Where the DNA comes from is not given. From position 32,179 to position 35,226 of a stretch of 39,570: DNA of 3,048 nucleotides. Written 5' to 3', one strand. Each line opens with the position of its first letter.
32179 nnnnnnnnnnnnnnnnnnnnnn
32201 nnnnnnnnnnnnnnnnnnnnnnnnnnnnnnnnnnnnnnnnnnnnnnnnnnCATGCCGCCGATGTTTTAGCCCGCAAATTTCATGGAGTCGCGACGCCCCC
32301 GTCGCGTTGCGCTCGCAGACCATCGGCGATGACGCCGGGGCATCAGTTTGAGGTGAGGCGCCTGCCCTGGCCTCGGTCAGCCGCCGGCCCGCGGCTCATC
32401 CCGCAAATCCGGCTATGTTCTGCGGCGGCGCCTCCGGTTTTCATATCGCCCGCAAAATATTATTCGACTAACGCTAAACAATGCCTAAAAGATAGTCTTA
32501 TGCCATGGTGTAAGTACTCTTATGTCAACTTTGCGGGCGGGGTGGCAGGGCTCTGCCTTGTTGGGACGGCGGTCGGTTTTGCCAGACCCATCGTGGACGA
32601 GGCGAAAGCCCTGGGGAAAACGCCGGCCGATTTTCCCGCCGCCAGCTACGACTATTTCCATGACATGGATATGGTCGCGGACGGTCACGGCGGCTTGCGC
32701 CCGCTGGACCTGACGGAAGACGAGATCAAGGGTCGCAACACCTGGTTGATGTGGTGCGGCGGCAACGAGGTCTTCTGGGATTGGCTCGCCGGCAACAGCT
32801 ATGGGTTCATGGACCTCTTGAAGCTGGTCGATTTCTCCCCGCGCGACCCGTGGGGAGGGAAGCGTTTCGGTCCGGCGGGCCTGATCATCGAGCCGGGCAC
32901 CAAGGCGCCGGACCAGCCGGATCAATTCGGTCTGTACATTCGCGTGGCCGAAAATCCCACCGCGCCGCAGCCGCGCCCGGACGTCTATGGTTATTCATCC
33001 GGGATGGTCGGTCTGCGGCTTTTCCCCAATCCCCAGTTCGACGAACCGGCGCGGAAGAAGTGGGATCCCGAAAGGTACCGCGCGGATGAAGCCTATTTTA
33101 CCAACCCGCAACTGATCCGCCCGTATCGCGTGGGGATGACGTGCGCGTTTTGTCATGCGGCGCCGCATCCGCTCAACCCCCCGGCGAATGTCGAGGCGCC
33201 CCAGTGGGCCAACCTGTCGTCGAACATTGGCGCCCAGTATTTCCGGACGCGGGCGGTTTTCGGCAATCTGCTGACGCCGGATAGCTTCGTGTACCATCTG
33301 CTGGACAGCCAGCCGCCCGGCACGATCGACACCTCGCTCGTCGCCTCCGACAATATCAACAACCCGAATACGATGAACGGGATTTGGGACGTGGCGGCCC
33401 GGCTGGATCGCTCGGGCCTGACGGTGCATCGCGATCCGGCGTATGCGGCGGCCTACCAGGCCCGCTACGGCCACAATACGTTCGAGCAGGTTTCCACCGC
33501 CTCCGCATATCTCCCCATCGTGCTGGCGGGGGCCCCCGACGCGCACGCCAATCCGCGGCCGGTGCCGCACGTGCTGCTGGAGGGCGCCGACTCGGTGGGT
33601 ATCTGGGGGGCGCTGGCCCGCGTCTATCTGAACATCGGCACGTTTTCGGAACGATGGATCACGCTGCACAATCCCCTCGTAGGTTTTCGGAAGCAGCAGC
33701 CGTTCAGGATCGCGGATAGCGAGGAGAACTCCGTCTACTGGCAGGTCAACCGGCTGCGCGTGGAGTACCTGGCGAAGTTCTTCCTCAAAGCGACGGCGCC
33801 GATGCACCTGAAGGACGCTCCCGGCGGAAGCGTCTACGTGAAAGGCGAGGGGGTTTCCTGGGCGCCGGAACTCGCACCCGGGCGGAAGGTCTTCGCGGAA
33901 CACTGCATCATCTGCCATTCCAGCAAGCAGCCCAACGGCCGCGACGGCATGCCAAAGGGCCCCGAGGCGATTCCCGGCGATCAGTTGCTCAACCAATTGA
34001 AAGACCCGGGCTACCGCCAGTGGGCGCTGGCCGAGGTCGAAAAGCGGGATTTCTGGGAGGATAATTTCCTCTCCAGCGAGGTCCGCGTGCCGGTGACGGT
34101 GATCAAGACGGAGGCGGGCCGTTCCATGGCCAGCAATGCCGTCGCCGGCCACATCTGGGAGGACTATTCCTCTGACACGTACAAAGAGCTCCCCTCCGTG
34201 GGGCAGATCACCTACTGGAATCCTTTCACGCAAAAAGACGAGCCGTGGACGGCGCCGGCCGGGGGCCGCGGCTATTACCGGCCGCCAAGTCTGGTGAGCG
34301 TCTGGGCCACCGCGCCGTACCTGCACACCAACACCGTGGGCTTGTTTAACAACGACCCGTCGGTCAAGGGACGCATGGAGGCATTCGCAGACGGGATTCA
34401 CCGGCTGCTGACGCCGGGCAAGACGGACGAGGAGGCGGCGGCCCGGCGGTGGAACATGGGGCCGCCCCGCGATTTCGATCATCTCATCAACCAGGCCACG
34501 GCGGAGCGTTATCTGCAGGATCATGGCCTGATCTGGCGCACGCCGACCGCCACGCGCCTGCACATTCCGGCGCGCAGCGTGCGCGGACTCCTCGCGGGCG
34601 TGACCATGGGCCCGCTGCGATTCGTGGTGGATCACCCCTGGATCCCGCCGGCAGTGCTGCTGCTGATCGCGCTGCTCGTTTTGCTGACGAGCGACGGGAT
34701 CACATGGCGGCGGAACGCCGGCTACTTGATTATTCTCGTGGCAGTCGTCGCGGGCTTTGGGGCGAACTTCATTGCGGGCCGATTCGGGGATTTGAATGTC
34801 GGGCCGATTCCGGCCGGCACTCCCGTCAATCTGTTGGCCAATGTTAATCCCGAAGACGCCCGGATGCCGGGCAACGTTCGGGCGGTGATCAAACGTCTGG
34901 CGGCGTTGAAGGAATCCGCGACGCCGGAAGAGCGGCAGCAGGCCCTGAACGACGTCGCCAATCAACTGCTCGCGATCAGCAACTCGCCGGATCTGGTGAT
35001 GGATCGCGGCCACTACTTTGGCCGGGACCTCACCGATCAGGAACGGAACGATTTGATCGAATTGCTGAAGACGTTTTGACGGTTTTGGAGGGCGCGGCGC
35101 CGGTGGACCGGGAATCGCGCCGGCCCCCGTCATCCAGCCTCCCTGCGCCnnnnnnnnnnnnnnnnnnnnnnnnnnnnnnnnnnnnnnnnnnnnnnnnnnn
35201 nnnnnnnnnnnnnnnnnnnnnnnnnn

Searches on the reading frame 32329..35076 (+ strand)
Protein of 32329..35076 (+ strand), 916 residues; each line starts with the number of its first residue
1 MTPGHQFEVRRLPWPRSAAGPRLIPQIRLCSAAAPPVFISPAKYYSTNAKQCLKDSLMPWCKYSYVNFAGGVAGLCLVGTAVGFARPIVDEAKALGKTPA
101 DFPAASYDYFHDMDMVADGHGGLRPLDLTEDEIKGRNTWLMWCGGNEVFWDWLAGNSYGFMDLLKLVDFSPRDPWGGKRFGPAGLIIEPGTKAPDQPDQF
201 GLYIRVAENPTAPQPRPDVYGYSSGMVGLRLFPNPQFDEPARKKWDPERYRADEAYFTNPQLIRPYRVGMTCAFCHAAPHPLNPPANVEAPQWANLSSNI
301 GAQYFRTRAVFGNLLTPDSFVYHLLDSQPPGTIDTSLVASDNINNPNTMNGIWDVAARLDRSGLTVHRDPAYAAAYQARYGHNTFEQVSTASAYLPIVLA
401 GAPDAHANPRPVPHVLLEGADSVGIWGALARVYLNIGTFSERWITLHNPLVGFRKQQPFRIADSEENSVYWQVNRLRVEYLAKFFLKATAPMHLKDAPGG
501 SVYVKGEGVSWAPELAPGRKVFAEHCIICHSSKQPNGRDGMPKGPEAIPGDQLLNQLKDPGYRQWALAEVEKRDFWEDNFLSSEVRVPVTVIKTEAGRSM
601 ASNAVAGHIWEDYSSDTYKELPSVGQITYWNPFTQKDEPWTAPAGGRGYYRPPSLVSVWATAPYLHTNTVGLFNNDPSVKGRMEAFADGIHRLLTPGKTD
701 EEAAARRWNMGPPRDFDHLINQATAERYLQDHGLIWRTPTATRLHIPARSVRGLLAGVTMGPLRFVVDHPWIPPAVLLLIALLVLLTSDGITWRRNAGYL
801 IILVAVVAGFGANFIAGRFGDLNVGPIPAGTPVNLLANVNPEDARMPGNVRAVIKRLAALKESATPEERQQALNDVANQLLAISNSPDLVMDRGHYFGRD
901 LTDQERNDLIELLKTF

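Call 55: search_protein_families(library=pfam, proteins=[window:32329-35076:+], max_evalue=0.001)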
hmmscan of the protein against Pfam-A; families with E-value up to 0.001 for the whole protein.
window:32329-35076:+ (916 aa): 2 families
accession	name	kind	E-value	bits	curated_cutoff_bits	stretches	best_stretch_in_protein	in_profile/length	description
PF21419.2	RoxA-like_Cyt-c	-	0.00012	21.9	26.7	1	650-669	2-21/39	RoxA-like, cytochrome c-like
PF13442.11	Cytochrome_CBB3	-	0.00023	21.9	27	0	514-558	2-42/68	Cytochrome C oxidase, cbb3-type, subunit III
